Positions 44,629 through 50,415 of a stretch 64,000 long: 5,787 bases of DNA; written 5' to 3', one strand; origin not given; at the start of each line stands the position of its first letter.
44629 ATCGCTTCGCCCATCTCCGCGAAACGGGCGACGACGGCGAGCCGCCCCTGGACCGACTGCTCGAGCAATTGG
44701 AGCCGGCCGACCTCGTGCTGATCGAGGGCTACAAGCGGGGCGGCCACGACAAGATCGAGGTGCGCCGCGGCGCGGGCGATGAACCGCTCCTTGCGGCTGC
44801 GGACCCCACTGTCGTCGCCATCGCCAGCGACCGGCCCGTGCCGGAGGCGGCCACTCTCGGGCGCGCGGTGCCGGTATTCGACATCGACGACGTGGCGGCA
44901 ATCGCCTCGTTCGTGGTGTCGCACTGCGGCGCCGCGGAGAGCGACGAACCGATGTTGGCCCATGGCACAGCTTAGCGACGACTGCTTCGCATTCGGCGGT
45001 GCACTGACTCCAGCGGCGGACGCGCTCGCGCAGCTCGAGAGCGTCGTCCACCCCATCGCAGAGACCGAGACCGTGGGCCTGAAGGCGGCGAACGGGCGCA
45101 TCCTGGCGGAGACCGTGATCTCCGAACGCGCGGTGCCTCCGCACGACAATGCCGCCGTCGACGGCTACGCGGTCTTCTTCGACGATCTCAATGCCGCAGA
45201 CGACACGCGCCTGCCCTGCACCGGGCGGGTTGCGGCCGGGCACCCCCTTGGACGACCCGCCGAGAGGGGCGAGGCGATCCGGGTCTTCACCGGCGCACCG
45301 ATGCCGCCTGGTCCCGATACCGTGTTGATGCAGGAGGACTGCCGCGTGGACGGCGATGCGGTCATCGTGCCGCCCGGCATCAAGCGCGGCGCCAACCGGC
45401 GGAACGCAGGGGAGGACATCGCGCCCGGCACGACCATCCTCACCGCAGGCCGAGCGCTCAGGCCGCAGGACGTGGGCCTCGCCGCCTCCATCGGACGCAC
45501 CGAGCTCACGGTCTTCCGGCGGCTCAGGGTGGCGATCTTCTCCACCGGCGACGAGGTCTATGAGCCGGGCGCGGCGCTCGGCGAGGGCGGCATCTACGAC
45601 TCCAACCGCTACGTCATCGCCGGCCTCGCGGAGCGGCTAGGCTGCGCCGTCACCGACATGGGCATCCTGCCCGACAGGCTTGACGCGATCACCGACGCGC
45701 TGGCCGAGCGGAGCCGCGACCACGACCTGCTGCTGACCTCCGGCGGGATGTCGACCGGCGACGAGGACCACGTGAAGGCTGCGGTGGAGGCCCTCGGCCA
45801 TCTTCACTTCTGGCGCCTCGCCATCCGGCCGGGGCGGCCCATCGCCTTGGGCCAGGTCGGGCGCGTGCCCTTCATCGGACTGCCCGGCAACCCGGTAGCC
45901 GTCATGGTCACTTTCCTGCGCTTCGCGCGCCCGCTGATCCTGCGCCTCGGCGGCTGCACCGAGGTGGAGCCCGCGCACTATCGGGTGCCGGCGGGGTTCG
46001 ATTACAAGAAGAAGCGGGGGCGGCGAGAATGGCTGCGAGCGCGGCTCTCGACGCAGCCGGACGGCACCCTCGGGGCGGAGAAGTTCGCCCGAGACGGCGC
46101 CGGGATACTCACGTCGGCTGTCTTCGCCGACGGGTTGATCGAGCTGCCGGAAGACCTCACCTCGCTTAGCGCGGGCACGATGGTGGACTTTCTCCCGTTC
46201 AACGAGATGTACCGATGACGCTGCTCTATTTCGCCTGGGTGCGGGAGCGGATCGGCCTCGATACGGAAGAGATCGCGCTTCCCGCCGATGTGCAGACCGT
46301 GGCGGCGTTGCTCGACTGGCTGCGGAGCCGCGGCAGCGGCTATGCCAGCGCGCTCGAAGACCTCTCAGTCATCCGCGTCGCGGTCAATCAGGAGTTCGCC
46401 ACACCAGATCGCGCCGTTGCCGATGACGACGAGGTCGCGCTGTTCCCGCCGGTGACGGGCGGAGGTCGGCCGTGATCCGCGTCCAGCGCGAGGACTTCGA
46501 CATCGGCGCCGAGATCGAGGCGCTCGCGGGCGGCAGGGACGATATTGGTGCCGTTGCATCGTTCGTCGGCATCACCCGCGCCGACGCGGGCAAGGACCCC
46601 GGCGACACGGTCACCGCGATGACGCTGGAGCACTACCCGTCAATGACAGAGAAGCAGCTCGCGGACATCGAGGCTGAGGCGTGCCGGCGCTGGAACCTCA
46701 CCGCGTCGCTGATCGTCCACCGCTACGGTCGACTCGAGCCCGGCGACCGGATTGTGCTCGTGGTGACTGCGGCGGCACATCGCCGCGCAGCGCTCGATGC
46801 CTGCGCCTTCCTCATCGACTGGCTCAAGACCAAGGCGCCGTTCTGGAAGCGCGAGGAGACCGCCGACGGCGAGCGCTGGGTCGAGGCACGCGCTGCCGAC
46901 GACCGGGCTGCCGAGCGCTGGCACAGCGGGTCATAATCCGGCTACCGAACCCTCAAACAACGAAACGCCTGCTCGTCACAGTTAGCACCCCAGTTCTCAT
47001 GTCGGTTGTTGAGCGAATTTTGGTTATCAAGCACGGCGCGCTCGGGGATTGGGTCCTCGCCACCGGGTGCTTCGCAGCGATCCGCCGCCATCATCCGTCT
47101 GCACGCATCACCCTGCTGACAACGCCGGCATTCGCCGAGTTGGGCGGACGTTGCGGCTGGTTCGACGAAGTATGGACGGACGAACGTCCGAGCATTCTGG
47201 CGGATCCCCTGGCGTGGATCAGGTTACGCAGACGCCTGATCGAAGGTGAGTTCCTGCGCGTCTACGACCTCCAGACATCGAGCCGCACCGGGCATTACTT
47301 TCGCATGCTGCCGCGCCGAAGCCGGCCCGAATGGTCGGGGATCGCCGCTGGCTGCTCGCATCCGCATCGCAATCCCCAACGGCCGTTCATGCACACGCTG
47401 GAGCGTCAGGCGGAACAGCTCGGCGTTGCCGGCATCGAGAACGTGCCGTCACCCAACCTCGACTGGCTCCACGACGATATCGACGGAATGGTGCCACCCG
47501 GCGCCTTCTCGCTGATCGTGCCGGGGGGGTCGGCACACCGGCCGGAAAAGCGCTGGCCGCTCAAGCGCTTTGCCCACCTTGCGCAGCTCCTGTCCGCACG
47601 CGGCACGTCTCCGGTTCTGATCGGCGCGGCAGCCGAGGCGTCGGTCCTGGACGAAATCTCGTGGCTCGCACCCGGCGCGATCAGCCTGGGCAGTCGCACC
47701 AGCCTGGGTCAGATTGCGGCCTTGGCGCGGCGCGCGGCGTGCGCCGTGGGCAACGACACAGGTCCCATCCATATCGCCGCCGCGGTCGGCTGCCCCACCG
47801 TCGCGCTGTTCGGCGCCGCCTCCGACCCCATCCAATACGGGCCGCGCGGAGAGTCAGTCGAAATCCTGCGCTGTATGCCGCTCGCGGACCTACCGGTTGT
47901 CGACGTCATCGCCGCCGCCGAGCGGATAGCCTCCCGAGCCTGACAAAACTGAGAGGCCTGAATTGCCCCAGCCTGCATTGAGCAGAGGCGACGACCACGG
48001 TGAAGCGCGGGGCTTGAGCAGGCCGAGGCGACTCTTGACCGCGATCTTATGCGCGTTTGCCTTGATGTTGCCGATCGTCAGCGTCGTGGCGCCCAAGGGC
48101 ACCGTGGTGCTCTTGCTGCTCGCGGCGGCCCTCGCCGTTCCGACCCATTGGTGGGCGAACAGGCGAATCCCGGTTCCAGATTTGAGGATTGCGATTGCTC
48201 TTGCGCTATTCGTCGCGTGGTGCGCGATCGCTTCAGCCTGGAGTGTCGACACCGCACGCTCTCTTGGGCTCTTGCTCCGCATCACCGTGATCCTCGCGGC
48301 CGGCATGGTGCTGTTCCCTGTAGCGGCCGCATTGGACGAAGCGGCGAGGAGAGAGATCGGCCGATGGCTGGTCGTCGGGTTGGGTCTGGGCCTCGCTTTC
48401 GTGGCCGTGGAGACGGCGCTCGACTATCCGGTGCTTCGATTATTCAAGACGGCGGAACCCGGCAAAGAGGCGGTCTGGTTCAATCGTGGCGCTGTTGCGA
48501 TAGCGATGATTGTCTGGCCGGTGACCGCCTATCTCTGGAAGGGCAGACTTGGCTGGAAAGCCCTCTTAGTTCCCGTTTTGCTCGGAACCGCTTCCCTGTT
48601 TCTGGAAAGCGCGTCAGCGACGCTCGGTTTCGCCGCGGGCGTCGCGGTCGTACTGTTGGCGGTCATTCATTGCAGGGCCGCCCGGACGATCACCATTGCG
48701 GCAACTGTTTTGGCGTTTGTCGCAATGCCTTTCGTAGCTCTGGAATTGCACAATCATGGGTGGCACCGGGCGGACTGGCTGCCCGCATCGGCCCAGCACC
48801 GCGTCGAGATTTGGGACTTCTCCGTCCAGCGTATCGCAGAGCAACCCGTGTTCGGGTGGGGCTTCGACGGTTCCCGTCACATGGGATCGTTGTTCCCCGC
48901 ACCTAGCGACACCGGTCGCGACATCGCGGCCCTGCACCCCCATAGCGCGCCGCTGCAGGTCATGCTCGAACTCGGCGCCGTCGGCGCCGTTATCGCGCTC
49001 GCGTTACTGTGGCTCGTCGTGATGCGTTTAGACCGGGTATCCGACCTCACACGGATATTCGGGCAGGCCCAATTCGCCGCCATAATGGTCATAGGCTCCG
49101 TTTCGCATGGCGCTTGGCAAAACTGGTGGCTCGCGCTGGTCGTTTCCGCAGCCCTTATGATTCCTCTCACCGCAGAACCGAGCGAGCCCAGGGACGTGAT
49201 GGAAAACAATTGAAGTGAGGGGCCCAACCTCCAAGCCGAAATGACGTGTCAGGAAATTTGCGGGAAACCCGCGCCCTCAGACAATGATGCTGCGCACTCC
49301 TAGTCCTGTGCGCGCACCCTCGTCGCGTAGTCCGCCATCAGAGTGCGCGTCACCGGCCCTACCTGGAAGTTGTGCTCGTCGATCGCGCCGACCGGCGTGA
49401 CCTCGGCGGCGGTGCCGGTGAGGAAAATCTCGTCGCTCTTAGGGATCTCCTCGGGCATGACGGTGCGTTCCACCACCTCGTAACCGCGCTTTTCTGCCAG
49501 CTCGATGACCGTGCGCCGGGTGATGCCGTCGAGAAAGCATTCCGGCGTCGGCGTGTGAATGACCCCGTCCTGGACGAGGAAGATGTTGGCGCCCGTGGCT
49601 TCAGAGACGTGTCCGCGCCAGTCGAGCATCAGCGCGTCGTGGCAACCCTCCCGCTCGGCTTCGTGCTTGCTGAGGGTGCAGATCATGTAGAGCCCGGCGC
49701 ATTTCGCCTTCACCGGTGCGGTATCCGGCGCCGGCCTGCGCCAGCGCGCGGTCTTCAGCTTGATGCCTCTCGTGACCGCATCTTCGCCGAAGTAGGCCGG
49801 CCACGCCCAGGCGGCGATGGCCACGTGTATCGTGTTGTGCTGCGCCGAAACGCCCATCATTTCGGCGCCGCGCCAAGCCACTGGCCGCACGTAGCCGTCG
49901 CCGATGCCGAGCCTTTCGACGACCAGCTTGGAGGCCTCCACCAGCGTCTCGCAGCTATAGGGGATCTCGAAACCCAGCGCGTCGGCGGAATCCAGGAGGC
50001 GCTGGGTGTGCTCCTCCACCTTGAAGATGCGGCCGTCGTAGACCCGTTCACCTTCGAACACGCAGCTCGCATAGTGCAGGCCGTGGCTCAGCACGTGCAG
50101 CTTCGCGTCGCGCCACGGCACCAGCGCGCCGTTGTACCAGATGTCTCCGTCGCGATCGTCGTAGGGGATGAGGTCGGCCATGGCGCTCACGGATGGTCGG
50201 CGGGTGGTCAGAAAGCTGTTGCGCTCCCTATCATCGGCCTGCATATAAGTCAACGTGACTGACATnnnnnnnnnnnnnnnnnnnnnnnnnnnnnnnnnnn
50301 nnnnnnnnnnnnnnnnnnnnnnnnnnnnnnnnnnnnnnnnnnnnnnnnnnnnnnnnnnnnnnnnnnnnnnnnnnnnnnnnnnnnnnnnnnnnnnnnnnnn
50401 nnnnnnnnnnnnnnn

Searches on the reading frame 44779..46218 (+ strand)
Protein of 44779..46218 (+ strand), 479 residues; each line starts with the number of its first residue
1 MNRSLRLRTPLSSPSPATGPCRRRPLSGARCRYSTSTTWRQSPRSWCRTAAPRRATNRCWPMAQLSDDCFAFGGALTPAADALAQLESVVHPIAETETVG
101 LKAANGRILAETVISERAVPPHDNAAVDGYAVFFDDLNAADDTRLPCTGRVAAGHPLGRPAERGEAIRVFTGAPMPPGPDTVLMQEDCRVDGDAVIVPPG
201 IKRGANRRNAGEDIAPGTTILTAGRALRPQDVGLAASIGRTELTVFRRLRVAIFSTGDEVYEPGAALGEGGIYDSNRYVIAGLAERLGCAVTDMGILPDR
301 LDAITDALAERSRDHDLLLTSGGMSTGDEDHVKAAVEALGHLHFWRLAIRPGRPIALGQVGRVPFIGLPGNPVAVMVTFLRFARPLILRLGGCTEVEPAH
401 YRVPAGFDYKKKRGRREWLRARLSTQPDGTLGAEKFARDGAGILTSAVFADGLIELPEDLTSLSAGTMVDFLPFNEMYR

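Call 50: search_protein_families(library=pfam, proteins=[window:44779-46218:+], max_evalue=0.0001)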
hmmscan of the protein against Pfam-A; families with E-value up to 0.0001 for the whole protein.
window:44779-46218:+ (479 aa): 3 families
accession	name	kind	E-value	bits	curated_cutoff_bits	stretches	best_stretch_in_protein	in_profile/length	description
PF03453.22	MoeA_N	-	2.8e-42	144.6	30.8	1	79-239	3-160/160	MoeA N-terminal region (domain I and II)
PF00994.29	MoCF_biosynth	-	1.5e-31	109.4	26.6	1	252-387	1-142/144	Probable molybdopterin binding domain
PF03454.20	MoeA_C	-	5.8e-18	65.3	22.1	1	402-474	1-72/72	MoeA C-terminal region (domain IV)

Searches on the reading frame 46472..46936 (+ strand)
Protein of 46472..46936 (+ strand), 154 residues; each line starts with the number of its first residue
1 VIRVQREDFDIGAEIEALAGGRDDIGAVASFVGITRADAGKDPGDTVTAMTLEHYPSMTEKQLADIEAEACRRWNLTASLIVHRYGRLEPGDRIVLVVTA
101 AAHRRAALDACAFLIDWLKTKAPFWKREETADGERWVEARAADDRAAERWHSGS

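Call 50: search_protein_families(library=pfam, proteins=[window:46472-46936:+], max_evalue=0.0001)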
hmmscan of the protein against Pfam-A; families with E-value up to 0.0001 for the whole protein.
window:46472-46936:+ (154 aa): 1 family
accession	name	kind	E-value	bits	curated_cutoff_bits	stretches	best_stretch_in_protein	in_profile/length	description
PF02391.22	MoaE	-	8.3e-36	123.1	23.4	1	4-121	1-114/114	MoaE protein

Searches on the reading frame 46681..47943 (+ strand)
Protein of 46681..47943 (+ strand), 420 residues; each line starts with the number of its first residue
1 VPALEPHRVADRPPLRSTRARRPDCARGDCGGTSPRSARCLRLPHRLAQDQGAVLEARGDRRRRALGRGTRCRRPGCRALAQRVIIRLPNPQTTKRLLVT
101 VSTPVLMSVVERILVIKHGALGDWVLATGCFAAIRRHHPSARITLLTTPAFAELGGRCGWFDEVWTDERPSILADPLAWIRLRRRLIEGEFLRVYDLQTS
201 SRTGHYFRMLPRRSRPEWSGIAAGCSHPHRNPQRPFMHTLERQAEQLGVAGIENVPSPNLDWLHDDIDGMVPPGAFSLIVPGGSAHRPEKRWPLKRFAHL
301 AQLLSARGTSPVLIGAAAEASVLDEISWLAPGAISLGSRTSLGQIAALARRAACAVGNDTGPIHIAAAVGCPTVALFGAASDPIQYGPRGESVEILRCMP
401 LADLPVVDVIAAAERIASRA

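Call 68: search_protein_families(library=pfam, proteins=[window:46681-47943:+], max_evalue=0.00001)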
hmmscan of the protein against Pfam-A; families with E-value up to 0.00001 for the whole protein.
window:46681-47943:+ (420 aa): 1 family
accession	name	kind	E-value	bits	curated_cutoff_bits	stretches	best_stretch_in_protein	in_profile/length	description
PF01075.23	Glyco_transf_9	-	1.3e-24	87.3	22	1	180-397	2-228/247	Glycosyltransferase family 9 (heptosyltransferase)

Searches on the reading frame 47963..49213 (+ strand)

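Call 68: search_protein_families(library=pfam, proteins=[window:47963-49213:+], max_evalue=0.00001)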
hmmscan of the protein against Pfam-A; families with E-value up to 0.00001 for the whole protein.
window:47963-49213:+ (416 aa): 1 family
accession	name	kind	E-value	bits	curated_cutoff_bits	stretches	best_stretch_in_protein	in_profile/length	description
PF04932.20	Wzy_C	-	3.2e-13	50.2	31.7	1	204-345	3-148/149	O-Antigen ligase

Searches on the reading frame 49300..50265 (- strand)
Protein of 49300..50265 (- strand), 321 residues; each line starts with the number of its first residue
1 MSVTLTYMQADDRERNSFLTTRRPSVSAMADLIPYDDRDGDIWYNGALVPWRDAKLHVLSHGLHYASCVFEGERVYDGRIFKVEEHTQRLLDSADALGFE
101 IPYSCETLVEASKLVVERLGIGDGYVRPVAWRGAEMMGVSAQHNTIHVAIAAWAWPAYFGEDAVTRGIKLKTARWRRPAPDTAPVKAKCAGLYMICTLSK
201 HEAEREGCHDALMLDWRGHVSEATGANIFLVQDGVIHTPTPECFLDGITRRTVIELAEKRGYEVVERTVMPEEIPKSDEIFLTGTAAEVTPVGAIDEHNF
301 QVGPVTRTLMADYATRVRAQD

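Call 50: search_protein_families(library=pfam, proteins=[window:49300-50265:-], max_evalue=0.0001)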
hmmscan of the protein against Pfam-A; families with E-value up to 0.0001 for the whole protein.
window:49300-50265:- (321 aa): 1 family
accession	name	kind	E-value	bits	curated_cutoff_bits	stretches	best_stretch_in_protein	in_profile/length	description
PF01063.24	Aminotran_4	-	8.1e-54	183.3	28.5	1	69-295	2-223/223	Amino-transferase class IV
